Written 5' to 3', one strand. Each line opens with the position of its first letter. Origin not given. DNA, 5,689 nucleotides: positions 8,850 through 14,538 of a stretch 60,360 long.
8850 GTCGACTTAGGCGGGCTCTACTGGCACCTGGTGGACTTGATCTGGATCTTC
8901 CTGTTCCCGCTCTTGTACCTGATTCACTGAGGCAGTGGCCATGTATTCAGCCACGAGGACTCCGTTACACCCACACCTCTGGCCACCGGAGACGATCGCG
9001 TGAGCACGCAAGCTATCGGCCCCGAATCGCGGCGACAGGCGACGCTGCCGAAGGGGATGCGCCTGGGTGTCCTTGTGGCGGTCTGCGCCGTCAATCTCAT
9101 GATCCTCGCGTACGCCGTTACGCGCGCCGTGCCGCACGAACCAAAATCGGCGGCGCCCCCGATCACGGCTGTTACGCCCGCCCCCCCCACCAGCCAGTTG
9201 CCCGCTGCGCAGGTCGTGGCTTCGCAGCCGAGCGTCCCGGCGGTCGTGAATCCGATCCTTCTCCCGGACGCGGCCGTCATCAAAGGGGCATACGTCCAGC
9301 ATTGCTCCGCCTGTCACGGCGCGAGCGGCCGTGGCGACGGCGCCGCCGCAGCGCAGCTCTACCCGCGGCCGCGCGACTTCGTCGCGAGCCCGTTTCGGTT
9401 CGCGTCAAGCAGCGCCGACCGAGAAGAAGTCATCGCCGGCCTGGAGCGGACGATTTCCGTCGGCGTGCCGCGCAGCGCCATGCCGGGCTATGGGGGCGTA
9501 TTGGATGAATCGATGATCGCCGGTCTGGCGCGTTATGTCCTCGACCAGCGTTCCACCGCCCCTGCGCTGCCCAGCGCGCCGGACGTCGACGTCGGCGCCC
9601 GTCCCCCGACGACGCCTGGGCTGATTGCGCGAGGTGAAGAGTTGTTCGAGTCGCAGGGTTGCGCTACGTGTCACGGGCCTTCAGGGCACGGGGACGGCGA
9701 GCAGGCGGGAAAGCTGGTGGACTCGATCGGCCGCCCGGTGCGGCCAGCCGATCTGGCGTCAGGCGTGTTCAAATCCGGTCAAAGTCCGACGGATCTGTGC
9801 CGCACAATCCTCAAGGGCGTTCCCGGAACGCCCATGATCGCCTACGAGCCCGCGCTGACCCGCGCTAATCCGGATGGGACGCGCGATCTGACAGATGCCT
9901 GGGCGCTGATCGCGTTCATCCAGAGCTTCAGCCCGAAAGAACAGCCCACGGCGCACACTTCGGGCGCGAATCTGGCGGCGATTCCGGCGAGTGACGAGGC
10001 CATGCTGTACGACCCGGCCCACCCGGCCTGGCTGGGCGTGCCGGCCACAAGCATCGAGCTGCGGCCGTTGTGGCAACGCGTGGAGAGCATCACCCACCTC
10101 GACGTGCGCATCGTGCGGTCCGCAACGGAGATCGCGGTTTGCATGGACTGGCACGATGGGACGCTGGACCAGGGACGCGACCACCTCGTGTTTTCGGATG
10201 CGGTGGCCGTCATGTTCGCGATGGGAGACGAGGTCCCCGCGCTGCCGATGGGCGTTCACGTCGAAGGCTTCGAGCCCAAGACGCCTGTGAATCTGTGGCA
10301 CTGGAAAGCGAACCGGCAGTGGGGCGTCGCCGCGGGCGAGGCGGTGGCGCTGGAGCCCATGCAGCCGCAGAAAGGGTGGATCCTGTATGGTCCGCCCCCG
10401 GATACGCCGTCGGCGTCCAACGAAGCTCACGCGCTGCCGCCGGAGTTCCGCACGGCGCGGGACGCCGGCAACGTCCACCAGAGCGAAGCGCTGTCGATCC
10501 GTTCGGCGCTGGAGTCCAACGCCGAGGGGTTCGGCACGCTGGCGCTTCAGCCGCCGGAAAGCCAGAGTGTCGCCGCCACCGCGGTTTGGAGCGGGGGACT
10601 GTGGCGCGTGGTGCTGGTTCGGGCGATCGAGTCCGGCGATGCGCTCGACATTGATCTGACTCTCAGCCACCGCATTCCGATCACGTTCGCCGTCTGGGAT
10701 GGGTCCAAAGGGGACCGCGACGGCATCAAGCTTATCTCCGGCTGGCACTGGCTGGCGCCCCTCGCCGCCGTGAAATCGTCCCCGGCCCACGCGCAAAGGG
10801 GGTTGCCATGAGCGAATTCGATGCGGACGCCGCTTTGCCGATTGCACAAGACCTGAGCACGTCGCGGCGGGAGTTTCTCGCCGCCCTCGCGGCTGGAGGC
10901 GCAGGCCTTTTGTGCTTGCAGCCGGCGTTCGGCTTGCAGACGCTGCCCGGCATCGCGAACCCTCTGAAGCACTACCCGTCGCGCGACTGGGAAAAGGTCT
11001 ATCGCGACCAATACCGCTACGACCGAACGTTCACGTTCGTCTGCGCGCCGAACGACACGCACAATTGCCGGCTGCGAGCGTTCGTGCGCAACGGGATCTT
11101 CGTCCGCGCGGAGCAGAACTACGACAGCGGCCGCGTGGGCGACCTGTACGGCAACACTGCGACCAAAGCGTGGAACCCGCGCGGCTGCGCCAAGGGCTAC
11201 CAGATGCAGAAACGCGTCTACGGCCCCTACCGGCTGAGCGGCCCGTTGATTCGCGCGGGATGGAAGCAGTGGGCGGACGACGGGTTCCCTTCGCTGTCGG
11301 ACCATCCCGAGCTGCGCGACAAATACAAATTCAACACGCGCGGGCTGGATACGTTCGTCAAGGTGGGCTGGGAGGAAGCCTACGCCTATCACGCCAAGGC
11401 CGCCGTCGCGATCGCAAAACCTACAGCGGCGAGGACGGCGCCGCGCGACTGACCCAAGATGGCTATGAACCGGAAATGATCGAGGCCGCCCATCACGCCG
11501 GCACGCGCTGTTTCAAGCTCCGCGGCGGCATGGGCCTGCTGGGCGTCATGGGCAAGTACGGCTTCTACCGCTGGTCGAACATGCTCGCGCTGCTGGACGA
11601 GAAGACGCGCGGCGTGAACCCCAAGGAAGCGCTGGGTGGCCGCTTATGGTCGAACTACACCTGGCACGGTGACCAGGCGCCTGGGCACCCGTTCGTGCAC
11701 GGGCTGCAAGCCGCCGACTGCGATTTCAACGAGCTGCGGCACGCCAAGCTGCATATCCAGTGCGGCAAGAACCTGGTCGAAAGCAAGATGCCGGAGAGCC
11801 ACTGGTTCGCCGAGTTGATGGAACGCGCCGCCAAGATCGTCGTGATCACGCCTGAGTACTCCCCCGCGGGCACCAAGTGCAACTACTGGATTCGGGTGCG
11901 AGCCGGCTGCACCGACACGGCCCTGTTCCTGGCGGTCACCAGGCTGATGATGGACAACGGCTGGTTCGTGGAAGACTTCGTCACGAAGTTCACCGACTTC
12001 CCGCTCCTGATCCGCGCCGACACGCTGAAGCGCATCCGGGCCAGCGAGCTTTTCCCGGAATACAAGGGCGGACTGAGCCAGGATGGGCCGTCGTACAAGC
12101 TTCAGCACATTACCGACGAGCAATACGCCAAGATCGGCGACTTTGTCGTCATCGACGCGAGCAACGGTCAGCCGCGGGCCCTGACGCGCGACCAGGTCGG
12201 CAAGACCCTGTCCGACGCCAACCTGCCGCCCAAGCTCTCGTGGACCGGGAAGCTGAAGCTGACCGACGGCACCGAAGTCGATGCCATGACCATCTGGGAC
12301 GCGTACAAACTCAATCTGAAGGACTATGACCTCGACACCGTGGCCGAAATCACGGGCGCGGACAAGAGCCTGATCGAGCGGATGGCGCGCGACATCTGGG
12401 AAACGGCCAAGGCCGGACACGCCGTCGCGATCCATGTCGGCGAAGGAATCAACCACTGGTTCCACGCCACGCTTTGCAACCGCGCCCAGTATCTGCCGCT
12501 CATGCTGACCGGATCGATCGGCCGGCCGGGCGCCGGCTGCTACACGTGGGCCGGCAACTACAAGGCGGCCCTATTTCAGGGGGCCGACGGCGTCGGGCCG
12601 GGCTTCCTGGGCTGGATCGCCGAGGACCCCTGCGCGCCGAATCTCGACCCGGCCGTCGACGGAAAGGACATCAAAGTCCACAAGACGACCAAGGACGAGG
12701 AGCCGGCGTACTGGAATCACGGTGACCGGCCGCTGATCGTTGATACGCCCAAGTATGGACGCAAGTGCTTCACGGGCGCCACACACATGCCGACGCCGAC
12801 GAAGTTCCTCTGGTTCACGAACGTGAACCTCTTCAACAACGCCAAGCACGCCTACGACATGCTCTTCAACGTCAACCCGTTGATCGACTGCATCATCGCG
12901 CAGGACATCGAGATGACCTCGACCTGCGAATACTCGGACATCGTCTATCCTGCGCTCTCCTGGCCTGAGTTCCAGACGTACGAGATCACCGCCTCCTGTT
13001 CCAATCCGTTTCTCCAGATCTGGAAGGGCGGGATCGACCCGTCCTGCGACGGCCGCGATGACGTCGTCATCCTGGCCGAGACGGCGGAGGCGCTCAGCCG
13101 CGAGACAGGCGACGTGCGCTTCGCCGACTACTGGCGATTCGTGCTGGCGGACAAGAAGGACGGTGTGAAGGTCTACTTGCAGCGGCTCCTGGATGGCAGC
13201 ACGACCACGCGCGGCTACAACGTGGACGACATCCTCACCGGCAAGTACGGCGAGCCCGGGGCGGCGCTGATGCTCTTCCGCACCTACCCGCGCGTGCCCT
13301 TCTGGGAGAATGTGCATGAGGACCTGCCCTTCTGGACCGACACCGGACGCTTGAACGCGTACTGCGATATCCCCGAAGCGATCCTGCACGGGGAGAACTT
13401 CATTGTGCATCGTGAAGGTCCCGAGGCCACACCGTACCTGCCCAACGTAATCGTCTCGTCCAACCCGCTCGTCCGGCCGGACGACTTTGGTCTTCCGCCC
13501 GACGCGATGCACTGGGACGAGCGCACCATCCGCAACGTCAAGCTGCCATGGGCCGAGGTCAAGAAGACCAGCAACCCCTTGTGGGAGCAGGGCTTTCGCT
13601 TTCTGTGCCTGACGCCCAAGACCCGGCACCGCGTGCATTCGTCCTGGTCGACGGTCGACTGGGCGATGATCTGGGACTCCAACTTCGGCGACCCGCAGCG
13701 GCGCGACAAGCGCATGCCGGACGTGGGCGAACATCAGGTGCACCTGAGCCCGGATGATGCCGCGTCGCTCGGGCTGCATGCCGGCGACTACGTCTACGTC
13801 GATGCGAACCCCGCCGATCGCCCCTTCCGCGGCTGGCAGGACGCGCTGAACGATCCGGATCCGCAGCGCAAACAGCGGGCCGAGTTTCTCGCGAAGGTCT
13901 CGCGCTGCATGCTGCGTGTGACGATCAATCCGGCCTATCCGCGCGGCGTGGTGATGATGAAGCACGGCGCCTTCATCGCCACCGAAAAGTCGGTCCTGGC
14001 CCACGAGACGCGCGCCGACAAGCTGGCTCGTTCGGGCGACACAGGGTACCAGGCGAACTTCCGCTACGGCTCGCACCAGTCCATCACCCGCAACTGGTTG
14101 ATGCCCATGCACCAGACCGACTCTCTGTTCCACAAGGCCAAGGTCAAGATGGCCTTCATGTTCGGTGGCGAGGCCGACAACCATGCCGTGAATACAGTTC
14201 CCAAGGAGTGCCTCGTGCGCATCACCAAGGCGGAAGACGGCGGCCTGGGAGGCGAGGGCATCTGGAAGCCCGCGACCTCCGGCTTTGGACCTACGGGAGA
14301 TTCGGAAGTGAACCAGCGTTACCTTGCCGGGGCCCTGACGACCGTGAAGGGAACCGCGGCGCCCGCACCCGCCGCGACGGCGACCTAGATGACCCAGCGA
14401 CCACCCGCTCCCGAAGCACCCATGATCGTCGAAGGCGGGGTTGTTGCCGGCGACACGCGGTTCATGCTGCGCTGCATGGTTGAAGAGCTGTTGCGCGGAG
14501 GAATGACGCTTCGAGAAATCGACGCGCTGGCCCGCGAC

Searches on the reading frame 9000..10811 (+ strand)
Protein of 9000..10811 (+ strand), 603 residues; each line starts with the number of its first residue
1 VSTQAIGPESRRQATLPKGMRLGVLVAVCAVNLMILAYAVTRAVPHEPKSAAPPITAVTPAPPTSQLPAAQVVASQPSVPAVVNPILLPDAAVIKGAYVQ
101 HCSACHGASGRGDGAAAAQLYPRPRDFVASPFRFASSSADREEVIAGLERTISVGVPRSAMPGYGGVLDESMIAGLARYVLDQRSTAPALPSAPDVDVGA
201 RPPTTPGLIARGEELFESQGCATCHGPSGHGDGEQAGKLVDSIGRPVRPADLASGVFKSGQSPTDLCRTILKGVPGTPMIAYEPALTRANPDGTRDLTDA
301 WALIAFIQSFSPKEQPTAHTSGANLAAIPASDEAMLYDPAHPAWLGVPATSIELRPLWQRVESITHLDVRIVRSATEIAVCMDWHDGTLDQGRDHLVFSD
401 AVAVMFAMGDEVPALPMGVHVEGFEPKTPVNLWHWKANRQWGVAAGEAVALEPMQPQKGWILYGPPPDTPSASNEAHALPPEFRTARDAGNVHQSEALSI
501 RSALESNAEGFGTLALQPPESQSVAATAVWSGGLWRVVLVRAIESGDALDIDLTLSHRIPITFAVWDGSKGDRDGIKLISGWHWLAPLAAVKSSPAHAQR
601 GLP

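Call 64: search_protein_families(library=pfam, proteins=[window:9000-10811:+], max_evalue=0.001)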
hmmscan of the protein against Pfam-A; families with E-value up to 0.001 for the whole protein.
window:9000-10811:+ (603 aa): 3 families
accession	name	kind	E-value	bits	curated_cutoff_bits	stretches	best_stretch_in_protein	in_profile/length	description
PF09459.16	EB_dh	-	2.1e-24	87.3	33.3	1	362-576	27-234/236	Ethylbenzene dehydrogenase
PF00034.26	Cytochrom_C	-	1.1e-13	52.8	21.3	2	209-309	1-88/90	Cytochrome c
PF13442.11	Cytochrome_CBB3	-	2.2e-12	47.6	27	1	91-180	3-68/68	Cytochrome C oxidase, cbb3-type, subunit III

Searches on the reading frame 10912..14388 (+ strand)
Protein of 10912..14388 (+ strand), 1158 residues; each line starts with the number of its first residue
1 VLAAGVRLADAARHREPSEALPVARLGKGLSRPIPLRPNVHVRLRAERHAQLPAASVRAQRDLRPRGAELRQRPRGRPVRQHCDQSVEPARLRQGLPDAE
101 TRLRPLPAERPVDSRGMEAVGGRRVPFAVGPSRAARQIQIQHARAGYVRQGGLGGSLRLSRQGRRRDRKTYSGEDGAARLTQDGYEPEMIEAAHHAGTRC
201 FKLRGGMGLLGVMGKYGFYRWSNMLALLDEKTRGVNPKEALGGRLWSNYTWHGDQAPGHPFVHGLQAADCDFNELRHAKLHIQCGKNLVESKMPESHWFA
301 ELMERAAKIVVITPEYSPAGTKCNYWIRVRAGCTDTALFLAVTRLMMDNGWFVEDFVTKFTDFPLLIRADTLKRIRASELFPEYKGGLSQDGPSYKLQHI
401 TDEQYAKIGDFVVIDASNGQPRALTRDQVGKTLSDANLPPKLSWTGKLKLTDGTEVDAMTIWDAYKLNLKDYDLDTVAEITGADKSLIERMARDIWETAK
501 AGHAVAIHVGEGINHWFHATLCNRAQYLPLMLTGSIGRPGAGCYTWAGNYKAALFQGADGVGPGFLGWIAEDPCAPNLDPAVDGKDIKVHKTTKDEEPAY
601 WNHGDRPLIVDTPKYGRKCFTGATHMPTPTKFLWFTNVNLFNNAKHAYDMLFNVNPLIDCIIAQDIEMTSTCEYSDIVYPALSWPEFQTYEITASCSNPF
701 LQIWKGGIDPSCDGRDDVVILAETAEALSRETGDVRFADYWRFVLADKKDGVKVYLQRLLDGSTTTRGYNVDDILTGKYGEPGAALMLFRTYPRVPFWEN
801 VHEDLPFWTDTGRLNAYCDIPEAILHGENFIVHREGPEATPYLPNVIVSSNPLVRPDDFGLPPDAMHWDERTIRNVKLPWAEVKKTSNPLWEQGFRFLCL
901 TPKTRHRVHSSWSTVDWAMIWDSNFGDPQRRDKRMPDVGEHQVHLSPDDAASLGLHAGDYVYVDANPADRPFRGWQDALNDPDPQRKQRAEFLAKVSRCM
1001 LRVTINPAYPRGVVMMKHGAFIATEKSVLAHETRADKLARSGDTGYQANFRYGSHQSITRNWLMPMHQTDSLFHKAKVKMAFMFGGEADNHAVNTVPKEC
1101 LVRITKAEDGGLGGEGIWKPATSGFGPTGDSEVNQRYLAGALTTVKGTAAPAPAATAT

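Call 64: search_protein_families(library=pfam, proteins=[window:10912-14388:+], max_evalue=0.001)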
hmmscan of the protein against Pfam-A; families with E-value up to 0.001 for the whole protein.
window:10912-14388:+ (1158 aa): 1 family
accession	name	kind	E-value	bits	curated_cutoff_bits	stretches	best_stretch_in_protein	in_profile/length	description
PF00384.28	Molybdopterin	-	2.2e-17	63.6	24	1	240-726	66-352/353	Molybdopterin oxidoreductase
